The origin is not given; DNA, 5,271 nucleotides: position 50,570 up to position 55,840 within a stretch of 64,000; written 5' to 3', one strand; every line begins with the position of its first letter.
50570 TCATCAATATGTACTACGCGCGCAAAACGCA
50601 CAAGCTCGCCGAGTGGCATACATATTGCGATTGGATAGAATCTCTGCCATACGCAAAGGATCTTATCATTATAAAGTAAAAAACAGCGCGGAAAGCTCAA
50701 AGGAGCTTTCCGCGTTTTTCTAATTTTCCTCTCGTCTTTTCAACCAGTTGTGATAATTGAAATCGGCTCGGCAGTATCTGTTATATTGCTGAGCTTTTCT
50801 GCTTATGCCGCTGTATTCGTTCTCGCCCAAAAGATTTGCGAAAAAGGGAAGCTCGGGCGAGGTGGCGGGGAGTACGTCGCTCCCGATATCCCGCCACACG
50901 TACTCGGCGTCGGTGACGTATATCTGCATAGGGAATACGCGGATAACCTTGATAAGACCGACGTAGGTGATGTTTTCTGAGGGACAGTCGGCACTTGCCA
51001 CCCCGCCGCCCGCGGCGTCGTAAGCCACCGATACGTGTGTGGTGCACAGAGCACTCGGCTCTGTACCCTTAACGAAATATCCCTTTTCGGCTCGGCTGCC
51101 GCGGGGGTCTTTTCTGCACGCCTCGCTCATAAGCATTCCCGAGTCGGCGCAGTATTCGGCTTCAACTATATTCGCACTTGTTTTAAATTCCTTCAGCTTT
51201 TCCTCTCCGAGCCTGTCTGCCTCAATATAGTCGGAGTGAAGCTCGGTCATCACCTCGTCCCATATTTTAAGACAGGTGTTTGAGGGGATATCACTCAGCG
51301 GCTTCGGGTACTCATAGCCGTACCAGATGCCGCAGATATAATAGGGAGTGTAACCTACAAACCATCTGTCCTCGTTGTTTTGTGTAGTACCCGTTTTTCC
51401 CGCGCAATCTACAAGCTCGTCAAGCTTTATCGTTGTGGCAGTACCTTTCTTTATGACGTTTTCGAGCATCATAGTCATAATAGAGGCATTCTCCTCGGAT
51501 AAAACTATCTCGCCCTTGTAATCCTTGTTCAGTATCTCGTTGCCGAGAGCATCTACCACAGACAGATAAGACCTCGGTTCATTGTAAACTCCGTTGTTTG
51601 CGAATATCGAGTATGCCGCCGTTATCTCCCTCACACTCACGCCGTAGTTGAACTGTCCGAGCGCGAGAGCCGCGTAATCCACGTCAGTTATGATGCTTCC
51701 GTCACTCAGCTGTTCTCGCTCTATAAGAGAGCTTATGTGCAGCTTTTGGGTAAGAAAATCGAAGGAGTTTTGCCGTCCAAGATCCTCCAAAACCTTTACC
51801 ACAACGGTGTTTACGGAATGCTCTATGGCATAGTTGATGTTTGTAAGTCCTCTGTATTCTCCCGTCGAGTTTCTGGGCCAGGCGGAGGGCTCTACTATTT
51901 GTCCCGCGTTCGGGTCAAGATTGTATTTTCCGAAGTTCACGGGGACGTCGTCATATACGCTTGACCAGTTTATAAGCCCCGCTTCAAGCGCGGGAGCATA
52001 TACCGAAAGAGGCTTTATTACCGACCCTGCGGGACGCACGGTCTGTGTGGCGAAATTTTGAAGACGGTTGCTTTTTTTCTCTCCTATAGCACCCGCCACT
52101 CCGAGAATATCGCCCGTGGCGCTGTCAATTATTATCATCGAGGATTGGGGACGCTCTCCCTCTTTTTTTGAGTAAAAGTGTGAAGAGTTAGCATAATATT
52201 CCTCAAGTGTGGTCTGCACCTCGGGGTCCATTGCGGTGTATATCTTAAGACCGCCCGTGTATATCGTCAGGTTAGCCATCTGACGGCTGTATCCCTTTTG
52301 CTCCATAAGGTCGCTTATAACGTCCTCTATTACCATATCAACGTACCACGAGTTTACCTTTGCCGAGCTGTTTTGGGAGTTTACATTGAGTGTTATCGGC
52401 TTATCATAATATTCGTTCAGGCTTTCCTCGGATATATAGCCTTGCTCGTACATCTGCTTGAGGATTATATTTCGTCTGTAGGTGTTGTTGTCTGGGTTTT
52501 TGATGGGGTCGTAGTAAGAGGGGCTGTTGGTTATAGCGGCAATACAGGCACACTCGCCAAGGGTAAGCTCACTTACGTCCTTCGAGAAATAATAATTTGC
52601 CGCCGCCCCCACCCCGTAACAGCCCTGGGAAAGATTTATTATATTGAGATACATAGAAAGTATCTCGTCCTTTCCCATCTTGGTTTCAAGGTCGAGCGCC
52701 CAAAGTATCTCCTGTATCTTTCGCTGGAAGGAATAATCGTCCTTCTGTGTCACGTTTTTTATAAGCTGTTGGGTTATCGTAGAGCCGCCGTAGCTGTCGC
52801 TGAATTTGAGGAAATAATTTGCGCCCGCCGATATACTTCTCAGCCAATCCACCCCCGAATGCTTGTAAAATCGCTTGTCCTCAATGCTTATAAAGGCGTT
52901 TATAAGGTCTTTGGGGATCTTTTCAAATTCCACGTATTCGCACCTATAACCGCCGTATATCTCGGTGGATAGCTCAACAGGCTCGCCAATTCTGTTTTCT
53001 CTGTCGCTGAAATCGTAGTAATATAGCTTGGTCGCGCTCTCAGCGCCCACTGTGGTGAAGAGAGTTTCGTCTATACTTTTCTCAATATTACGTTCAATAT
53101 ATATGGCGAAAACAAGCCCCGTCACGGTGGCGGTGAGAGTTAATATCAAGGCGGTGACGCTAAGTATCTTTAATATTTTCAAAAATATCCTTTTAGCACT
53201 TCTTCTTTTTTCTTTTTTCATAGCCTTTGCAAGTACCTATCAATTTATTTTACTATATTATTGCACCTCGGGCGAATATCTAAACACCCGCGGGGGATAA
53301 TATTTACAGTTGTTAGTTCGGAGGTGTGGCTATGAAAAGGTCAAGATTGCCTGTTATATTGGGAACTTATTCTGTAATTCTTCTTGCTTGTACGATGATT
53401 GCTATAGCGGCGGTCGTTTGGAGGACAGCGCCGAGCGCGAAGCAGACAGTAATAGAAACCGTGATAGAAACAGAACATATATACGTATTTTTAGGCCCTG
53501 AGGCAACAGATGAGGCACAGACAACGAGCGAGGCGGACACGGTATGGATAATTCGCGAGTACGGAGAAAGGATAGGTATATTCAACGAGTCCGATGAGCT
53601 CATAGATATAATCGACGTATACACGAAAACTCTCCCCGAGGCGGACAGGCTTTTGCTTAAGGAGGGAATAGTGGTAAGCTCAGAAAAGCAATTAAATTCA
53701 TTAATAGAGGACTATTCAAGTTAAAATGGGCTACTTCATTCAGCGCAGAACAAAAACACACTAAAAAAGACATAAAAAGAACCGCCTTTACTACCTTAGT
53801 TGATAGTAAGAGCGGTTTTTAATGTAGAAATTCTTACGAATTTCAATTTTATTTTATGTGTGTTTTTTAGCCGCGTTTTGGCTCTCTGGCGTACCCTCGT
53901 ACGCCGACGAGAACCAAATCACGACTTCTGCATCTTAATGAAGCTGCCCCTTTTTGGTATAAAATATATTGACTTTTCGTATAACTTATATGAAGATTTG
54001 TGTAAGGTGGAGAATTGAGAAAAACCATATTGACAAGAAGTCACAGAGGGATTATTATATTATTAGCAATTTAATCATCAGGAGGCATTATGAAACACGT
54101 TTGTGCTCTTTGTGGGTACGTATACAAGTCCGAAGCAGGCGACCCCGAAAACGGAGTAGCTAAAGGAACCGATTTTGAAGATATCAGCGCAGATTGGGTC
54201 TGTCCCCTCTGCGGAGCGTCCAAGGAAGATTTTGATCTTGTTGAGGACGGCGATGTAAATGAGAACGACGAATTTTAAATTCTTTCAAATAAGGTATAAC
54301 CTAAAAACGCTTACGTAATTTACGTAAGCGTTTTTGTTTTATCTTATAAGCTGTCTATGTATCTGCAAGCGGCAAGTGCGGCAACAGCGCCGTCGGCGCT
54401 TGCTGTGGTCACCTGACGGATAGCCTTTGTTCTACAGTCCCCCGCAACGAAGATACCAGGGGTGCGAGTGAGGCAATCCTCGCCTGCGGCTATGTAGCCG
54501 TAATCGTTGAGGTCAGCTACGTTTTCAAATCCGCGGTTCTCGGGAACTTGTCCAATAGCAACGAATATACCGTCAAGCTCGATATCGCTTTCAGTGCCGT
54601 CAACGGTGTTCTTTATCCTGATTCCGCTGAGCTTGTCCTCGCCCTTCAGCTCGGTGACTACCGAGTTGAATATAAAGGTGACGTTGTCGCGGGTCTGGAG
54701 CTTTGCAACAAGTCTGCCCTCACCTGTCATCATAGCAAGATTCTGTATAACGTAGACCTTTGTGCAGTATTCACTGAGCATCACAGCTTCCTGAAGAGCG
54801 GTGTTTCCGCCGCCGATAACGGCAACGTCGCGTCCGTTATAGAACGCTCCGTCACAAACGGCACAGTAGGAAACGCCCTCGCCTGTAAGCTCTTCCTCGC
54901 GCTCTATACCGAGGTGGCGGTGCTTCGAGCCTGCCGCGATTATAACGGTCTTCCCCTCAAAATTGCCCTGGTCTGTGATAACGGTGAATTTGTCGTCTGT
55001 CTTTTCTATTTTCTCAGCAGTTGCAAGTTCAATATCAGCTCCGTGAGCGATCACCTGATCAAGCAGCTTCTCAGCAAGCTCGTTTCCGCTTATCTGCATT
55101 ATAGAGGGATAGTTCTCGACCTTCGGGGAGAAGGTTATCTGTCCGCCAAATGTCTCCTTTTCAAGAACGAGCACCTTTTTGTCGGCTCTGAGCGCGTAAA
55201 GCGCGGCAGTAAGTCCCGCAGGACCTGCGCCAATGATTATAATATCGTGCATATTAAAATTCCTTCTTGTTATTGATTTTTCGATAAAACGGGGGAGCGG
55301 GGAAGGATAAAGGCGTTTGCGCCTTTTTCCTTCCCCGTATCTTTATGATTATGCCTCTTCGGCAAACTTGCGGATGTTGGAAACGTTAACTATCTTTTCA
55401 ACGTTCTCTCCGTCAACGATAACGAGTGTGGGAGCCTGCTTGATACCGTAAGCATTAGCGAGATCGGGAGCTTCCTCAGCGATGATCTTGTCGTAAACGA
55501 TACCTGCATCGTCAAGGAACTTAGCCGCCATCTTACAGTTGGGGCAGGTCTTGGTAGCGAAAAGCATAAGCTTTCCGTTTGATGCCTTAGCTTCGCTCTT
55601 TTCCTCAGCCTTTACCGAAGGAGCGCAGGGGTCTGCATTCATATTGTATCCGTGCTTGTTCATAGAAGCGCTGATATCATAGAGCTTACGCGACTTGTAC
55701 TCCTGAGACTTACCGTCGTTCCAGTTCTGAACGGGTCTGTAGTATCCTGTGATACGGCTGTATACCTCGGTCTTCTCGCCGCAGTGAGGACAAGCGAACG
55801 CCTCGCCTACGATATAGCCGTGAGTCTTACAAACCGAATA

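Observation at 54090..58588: Putative self-contained reductant chain for class III RNR: NrdG - NrdD::thioredoxin-fold fusion - FFTR-like TrxB (- rubredoxin)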

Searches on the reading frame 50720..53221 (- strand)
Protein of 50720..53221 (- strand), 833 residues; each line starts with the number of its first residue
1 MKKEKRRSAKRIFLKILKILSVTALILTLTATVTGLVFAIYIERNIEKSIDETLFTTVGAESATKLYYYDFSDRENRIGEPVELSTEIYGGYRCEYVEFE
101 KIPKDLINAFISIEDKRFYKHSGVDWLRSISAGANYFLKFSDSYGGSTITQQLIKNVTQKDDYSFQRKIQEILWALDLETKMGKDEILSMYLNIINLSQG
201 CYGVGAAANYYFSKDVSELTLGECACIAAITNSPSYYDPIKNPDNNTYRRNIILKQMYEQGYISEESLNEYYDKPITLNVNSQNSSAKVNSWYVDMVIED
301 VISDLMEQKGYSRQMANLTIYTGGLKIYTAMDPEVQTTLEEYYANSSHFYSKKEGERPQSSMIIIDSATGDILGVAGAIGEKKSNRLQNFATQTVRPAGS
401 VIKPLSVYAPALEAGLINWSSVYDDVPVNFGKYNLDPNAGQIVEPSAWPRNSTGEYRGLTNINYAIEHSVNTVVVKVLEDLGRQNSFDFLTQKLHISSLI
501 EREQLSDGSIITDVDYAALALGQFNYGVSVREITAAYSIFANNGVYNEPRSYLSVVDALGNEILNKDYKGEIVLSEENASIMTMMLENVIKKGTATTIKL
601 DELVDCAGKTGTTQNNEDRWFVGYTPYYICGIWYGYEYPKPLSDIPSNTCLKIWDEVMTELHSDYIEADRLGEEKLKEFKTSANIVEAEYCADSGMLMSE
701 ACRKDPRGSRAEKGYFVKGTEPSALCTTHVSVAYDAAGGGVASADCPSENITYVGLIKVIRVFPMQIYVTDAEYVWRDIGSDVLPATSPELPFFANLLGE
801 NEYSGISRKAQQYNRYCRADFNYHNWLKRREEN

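Call 62: search_protein_families(library=pfam, proteins=[window:50720-53221:-], max_evalue=0.00001)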
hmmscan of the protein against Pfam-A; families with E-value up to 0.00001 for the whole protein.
window:50720-53221:- (833 aa): 2 families
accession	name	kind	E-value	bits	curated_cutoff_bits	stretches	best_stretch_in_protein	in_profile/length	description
PF00912.28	Transgly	-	1.5e-59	200.9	27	1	93-257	13-177/178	Transglycosylase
PF00905.27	Transpeptidase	-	1.5e-27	97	22.1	1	362-627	3-267/299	Penicillin binding protein transpeptidase domain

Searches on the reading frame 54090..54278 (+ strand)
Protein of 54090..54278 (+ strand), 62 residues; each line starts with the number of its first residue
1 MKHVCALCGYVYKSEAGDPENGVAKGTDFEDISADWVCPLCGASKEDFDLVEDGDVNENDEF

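Call 3: search_protein_families(library=pfam, proteins=[window:54090-54278:+], max_evalue=0.01)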
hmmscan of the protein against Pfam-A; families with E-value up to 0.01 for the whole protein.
window:54090-54278:+ (62 aa): 4 families
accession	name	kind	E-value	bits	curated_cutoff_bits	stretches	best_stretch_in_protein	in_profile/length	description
PF00301.25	Rubredoxin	-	3.7e-20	72.1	23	1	2-48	1-47/47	Rubredoxin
PF21349.2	RUBY_RBDX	-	2e-06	27.6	26.5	1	37-48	18-29/30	Rubrerythrin, rubredoxin-like domain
PF08271.17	Zn_Ribbon_TF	-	0.00023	21.1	29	0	3-20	20-37/43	TFIIB zinc-binding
PF16988.10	Vps36-NZF-N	-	0.0084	16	27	0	30-44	4-18/65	Vacuolar protein sorting 36 NZF-N zinc-finger domain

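Call 4: search_protein_families(library=ncbifam, proteins=[window:54090-54278:+], max_evalue=0.01)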
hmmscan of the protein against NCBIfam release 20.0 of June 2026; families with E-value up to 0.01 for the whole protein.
window:54090-54278:+ (62 aa): 3 families
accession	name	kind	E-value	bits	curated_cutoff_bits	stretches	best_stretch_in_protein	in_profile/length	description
NF045768.1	RubredRD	equivalog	2.9e-24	84.8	90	1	2-52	3-53/54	rubredoxin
NF003954.0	PRK05452.1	equivalog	5.7e-09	35.4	711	1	3-52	426-475/479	anaerobic nitric oxide reductase flavorubredoxin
NF045720.1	rubredox_RCKP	subfamily_domain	0.008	15.7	45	0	34-46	2-14/34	RCKP-type rubredoxin-like domain-containing protein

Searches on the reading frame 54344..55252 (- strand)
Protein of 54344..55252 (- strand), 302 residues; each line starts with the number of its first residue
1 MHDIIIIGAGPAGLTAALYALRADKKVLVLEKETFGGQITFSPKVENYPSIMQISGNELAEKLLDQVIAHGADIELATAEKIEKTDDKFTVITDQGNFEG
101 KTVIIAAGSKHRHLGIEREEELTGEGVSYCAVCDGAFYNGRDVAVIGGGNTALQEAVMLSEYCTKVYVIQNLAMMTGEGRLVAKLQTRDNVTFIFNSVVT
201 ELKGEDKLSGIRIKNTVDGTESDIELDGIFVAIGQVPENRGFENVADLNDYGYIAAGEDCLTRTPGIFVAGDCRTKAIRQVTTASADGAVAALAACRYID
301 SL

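Call 3: search_protein_families(library=pfam, proteins=[window:54344-55252:-], max_evalue=0.01)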
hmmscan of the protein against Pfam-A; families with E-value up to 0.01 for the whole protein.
window:54344-55252:- (302 aa): 15 families
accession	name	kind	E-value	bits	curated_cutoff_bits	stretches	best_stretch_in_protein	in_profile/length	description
PF07992.20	Pyr_redox_2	-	1.6e-44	152.9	26.1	1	2-288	1-291/291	Pyridine nucleotide-disulphide oxidoreductase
PF13738.12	Pyr_redox_3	-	5.3e-23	82.2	30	2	79-271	104-305/305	Pyridine nucleotide-disulphide oxidoreductase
PF01266.30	DAO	-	7.7e-13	49.1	27.9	1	3-37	1-37/353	FAD dependent oxidoreductase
PF00070.33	Pyr_redox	-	3.1e-12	47.3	22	1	143-214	2-80/82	Pyridine nucleotide-disulphide oxidoreductase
PF03486.20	HI0933_like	-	8.6e-12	45.5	50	1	2-36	1-36/244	HI0933-like protein Rossmann domain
PF00890.30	FAD_binding_2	-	5.1e-11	42.8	20.4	1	3-237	1-205/414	FAD binding domain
PF01946.23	Thi4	-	7.1e-09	35.7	26.2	1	2-38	18-56/235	Thi4 family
PF12831.13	FAD_oxidored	-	1.2e-08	35.1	27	1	3-43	1-42/416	FAD dependent oxidoreductase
PF13450.12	NAD_binding_8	-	6.3e-07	30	21.9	1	6-40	1-36/68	NAD(P)-binding Rossmann-like domain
PF05834.18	Lycopene_cycl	-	1.2e-05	25.1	23.4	0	3-31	1-31/380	Lycopene cyclase protein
PF13241.12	NAD_binding_7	-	3e-05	25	22.1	0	139-172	6-39/104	Putative NAD(P)-binding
PF01494.25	FAD_binding_3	-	3.7e-05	23.5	22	0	3-33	3-33/349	FAD binding domain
PF01134.28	GIDA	-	7.5e-05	22.4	22.1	1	3-32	1-30/391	Glucose inhibited division protein A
PF13454.12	NAD_binding_9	-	0.0035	17.8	21.8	0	5-43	1-43/155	FAD-NAD(P)-binding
PF01262.27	AlaDh_PNT_C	-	0.01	15.7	23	0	4-33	31-60/214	Alanine dehydrogenase/PNT, C-terminal domain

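Call 4: search_protein_families(library=ncbifam, proteins=[window:54344-55252:-], max_evalue=0.01)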
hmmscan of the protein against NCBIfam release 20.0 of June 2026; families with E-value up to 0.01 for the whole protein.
window:54344-55252:- (302 aa): 139 families (the best 25 are shown)
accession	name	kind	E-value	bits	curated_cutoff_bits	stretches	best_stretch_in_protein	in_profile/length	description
TIGR01292.1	TRX_reduct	equivalog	3.2e-98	328.2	343.45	1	2-299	1-300/300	thioredoxin-disulfide reductase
TIGR03143.1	AhpF_homolog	hypoth_equivalog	5.8e-78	262.8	687.65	1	2-300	5-309/555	putative alkyl hydroperoxide reductase F subunit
TIGR03140.1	AhpF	equivalog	4.8e-70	236.5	502.9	1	2-298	213-511/515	alkyl hydroperoxide reductase subunit F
NF007614.0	PRK10262.1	equivalog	1.1e-51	175.9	644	1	4-302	9-317/321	thioredoxin-disulfide reductase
TIGR01350.1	lipoamide_DH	equivalog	4.3e-22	78.4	408.8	2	85-294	115-328/461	dihydrolipoyl dehydrogenase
TIGR04018.1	Bthiol_YpdA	hypoth_equivalog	1.9e-18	66.4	339.9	2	78-273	92-288/316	YpdA family putative bacillithiol disulfide reductase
TIGR02053.1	MerA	equivalog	5.2e-18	65.3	454.45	1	66-295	96-328/465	mercury(II) reductase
NF009410.0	PRK12771.1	subfamily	7.2e-18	64.5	516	1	3-298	140-444/566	NAD(P)-binding protein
NF004945.0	PRK06292.2-3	equivalog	4.5e-16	58.8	494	2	81-278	111-309/457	dihydrolipoyl dehydrogenase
NF041853.1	hythiocyan_redase_MerA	equivalog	6.1e-16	58.3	650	2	142-285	162-304/440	hypothiocyanous acid reductase MerA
NF009454.0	PRK12814.1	equivalog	3.9e-14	51.9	916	2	4-156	196-339/657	putative NADPH-dependent glutamate synthase small subunit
NF004943.0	PRK06292.2-1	equivalog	6.7e-14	51.5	432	1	68-278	97-312/456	dihydrolipoyl dehydrogenase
NF040505.1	ArsO_flavin_mono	equivalog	7.6e-13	48.6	425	2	79-171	97-191/346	ArsO family NAD(P)H-dependent flavin-containing monooxygenase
NF004776.0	PRK06116.1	equivalog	1.9e-12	46.9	480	2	82-276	114-307/450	glutathione-disulfide reductase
NF045599.1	bili_reduct_long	exception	4.3e-12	45.1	750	1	3-284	383-630/641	bilirubin reductase, long form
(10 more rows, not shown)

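Call 6: search_solved_structures(query=window:54344-55252:-, max_evalue=1e-20, show_alignments=2)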
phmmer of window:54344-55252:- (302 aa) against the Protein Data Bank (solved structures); distinct sequences matched with E-value up to 1e-20: 50.
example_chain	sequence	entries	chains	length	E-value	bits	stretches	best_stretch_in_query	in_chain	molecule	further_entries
7jyp_A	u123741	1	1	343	3.4e-70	239.6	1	2-296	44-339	Thioredoxin reductase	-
5uwy_A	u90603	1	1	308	4.2e-67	229.5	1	1-301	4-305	Thioredoxin reductase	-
7aaw_A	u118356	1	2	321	5e-66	225.9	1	2-302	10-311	Thioredoxin reductase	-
5uth_A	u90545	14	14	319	8.1e-66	225.2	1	1-299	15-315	Thioredoxin reductase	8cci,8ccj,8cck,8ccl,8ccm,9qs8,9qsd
4gcm_A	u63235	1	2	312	3e-65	223.4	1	3-301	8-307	Thioredoxin reductase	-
2q7v_A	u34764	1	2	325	8e-60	205.6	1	2-298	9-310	Thioredoxin reductase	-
5mh4_A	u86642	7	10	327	8.7e-60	205.5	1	2-299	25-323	Thioredoxin reductase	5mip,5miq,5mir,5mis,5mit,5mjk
9xub_A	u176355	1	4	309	1.7e-59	204.5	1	2-299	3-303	Thioredoxin reductase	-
2a87_A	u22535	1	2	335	2.3e-59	204.1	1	2-299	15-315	Thioredoxin reductase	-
3f8p_A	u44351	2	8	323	7.9e-59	202.3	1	2-300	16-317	Thioredoxin reductase (TrxB-3)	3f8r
4zn0_A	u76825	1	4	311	1.7e-58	201.2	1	1-301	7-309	Thioredoxin reductase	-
3f8d_A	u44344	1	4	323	1.5e-57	198.1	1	2-300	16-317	Thioredoxin reductase (TrxB-3)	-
2q0k_A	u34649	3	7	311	1.9e-57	197.8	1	2-300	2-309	Thioredoxin reductase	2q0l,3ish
3cty_A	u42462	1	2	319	4.2e-56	193.4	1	3-298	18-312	Thioredoxin reductase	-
6bwt_A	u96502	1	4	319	1.2e-54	188.6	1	2-302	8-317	Thioredoxin reductase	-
5j60_A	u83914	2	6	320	1.8e-43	151.9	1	3-301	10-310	Thioredoxin reductase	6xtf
6gnc_A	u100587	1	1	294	5.3e-37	130.7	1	2-301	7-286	Thioredoxin reductase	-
6gna_A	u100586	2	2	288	1.3e-33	119.5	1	2-296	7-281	Thioredoxin reductase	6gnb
6gnd_A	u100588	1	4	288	3.3e-32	115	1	2-296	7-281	Thioredoxin reductase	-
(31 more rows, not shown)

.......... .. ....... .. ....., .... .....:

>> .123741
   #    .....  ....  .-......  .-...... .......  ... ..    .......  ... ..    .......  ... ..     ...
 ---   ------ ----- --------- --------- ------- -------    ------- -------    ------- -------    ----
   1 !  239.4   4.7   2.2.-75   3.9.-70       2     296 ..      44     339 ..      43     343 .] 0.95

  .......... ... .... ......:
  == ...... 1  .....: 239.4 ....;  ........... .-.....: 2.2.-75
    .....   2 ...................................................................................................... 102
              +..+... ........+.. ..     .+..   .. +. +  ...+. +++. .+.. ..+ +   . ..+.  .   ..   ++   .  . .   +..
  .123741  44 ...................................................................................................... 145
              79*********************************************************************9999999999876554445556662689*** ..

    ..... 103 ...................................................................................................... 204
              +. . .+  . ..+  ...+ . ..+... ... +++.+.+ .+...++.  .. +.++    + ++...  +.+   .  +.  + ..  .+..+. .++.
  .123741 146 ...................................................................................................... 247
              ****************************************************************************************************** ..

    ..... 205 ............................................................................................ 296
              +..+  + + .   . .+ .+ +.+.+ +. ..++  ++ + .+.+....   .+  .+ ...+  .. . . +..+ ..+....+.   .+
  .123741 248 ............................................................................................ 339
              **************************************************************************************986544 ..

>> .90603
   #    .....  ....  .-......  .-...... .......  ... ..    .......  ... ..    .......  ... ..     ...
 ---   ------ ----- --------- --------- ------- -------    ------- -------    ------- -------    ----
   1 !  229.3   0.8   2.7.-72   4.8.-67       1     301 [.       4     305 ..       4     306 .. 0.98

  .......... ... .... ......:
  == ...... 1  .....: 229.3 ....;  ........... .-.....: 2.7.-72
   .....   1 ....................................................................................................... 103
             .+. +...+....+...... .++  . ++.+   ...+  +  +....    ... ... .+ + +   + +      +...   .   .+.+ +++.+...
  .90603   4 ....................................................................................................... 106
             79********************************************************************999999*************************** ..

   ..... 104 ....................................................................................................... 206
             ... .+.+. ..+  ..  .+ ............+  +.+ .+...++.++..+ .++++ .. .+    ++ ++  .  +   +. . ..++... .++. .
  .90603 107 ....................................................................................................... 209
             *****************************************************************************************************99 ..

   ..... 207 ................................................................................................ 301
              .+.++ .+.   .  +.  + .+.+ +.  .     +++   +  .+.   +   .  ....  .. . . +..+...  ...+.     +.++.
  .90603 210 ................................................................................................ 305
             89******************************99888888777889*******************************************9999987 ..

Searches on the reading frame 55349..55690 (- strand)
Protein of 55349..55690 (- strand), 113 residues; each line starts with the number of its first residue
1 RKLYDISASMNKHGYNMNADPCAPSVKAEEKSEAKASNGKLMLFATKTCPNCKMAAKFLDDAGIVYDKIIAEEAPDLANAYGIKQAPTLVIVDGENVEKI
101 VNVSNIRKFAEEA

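Call 3: search_protein_families(library=pfam, proteins=[window:55349-55690:-], max_evalue=0.01)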
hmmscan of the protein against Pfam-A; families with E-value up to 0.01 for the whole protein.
window:55349-55690:- (113 aa): 6 families
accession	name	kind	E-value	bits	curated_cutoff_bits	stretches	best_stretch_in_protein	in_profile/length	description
PF00462.30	Glutaredoxin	-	1.4e-06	28.8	22.9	1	42-94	2-57/60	Glutaredoxin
PF00085.26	Thioredoxin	-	1.7e-05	25.2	23.5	1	37-105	18-93/103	Thioredoxin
PF13098.12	Thioredoxin_2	-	9.4e-05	23.1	27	1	38-97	6-86/104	Thioredoxin-like domain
PF13192.12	Thioredoxin_3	-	0.0019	18.6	24.8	1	46-97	7-60/76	Thioredoxin domain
PF13728.12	TraF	-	0.003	17.9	23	1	36-101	128-207/224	F plasmid transfer operon protein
PF13462.12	Thioredoxin_4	-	0.0047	17.6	23.2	0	66-109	121-162/165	Thioredoxin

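Call 4: search_protein_families(library=ncbifam, proteins=[window:55349-55690:-], max_evalue=0.01)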
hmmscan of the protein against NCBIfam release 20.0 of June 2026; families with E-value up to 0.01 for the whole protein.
window:55349-55690:- (113 aa): 11 families
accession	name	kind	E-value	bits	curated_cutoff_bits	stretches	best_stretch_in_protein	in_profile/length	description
TIGR02187.2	PDO_seleno_TRX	equivalog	5.3e-06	25.9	185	1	37-98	128-194/209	protein disulfide oxidoreductase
TIGR01068.1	thioredoxin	equivalog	1.1e-05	25.5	96.8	1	41-107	18-91/101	thioredoxin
TIGR02194.1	GlrX_NrdH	subfamily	1.6e-05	25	85.75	1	43-92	3-55/72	glutaredoxin-like protein NrdH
TIGR00411.1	redox_disulf_1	equivalog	9e-05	22.5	92.75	1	41-93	3-61/82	MJ0307 family thioredoxin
NF045501.1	HUGP_GUXX-star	exception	0.0001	21.9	325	1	28-80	154-206/236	HUGP/GUXX-star fusion selenoprotein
TIGR02196.1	GlrX_YruB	hypoth_equivalog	0.00011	22.6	88.55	1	42-91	3-56/74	glutaredoxin-like protein, YruB-family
TIGR02181.1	GRX_bact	equivalog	0.00021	21.5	90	1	42-79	2-39/80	glutaredoxin 3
TIGR02200.1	GlrX_actino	hypoth_equivalog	0.00056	20.3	89.5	1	41-79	2-43/77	mycoredoxin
NF006898.0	PRK09381.1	equivalog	0.00056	20.3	138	1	35-97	19-87/109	thioredoxin TrxA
NF041212.1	Uxx_star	subfamily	0.0026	18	66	1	42-98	2-61/70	Uxx-star family glutaredoxin-like (seleno)protein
TIGR01617.1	arsC_related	subfamily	0.004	17.4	75.05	1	42-74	2-34/117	Spx/MgsR family RNA polymerase-binding regulatory protein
